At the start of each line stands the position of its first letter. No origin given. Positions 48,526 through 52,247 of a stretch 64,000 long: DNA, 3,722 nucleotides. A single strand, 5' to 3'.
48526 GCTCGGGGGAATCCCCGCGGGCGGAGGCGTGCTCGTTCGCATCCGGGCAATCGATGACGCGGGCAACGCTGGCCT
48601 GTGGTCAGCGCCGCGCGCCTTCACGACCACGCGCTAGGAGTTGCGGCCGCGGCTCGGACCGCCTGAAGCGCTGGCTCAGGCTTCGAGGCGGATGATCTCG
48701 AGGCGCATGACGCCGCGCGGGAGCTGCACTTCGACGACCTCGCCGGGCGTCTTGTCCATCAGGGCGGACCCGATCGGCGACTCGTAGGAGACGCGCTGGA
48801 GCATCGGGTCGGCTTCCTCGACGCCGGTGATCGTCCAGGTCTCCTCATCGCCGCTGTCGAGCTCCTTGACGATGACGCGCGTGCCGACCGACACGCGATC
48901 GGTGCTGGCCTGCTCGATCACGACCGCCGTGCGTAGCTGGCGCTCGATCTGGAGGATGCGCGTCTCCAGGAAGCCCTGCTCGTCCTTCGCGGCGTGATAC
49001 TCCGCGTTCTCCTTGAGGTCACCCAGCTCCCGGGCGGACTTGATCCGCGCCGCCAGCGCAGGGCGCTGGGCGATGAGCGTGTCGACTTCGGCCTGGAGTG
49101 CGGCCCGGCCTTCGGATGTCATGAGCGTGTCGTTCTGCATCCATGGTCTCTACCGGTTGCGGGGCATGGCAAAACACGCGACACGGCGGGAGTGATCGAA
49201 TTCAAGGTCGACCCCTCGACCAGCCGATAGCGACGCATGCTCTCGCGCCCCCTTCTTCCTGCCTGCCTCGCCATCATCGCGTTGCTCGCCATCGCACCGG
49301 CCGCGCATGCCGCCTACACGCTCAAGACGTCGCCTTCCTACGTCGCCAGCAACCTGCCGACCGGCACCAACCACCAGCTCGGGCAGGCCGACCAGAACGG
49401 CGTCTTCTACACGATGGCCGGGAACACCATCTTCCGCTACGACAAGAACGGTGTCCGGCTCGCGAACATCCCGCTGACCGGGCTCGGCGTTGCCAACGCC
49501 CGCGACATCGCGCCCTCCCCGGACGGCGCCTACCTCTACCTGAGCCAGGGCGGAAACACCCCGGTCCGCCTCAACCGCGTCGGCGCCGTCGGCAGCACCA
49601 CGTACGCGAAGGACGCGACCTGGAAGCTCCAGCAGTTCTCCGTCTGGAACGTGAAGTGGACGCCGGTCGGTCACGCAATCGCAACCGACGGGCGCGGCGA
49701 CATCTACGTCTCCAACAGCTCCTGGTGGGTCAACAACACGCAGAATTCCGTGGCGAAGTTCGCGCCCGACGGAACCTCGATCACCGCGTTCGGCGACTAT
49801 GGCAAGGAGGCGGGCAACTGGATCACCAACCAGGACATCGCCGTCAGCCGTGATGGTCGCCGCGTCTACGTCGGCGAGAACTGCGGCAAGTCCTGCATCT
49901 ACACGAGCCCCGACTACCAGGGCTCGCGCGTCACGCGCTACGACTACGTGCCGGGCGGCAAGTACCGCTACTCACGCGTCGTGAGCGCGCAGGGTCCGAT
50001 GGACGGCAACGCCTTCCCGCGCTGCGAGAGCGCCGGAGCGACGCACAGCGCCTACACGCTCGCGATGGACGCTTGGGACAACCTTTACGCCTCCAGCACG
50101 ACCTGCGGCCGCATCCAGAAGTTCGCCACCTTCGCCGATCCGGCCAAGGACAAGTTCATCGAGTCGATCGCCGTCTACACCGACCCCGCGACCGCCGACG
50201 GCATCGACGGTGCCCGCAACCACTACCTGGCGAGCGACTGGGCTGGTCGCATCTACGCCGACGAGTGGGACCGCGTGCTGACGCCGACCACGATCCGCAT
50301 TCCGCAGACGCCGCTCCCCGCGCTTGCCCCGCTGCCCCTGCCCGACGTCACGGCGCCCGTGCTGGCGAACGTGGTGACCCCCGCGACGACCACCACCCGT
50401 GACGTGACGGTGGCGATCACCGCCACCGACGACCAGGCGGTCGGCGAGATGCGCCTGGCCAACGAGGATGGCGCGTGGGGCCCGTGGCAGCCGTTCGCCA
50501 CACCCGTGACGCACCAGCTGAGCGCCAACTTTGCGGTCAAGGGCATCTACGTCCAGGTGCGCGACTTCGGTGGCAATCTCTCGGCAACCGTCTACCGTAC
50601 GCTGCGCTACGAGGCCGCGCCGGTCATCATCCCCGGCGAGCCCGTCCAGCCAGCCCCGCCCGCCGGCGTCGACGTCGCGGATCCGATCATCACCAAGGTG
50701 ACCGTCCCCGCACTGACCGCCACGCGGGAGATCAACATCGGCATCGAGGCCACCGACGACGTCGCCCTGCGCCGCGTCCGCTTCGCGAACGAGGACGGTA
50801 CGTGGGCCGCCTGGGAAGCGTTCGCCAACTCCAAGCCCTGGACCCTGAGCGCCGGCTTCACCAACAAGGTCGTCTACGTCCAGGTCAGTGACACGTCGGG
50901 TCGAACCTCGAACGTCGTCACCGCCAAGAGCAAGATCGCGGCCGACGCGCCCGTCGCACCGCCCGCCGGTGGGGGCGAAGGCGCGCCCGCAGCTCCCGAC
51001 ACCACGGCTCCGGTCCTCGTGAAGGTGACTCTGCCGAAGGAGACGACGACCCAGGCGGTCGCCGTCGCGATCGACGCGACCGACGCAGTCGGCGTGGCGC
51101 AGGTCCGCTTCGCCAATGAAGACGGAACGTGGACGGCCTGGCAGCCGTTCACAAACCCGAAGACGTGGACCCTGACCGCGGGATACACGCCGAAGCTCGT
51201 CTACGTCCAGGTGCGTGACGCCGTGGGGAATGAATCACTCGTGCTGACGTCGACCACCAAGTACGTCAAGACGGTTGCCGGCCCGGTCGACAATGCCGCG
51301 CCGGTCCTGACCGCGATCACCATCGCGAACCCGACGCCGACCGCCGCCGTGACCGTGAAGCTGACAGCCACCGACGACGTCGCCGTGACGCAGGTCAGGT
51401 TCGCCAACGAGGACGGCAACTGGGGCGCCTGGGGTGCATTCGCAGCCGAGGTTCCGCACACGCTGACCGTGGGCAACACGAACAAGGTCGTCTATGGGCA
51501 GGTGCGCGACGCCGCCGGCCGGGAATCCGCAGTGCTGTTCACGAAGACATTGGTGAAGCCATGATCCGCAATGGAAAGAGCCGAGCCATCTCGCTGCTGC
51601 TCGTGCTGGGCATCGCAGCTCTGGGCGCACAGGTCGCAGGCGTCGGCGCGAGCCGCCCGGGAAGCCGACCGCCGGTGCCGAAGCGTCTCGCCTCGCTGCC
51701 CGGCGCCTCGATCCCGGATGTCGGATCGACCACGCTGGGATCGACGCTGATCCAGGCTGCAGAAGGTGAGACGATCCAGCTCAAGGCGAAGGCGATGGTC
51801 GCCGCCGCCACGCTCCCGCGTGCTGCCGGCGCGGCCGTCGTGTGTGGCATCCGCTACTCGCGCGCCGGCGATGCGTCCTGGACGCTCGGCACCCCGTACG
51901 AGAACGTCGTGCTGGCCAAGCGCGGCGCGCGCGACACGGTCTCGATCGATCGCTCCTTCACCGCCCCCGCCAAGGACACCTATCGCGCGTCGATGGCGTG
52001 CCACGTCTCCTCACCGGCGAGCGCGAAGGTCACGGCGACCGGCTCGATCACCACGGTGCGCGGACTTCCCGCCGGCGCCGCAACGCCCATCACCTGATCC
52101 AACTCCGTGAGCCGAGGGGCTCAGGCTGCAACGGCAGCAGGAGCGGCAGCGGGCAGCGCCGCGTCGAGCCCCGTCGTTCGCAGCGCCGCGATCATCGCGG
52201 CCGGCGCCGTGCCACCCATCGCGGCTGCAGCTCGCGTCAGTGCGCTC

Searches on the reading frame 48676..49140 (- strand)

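Call 81: search_protein_families(library=pfam, proteins=[window:48676-49140:-], max_evalue=0.00001)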
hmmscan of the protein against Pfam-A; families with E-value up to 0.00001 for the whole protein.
window:48676-49140:- (154 aa): 2 families
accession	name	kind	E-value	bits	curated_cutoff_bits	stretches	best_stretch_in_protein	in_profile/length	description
PF03449.20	GreA_GreB_N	-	1.4e-24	86.5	24.5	1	6-74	2-71/71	Transcription elongation factor, N-terminal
PF01272.25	GreA_GreB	-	4.3e-23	81.5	26.9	1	79-153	2-76/77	Transcription elongation factor, GreA/GreB, C-term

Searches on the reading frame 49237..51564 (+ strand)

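Call 15: search_protein_families(library=pfam, proteins=[window:49237-51564:+], max_evalue=5)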
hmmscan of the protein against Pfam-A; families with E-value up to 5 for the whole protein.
window:49237-51564:+ (775 aa): 4 families
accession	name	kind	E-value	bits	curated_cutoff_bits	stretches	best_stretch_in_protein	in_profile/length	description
PF17957.7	Big_7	-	4.4e-07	30.9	24.1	3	696-733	5-44/70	Bacterial Ig domain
PF24893.1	DUF7743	-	0.0011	19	27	1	587-628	2-43/120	Domain of unknown function (DUF7743)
PF05481.17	Myco_19_kDa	-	0.0059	17.3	23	1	694-760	35-99/117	Mycobacterium 19 kDa lipoprotein antigen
PF22063.2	Pdc1_Ge1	-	0.15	12.4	25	1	478-501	76-99/125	Pdc1 Ge1 domain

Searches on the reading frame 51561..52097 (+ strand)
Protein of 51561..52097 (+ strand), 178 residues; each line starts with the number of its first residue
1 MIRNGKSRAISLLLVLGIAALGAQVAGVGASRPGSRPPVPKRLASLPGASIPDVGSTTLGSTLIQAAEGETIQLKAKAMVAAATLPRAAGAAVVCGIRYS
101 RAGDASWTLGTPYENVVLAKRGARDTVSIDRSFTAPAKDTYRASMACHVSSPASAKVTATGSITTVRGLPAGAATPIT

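Call 15: search_protein_families(library=pfam, proteins=[window:51561-52097:+], max_evalue=5)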
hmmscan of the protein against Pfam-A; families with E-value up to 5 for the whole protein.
window:51561-52097:+ (178 aa): 1 family
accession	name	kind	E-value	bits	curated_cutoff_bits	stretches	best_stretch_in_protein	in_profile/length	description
PF18573.7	BclA_C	-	0.13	12.6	38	1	56-93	85-122/128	BclA C-terminal domain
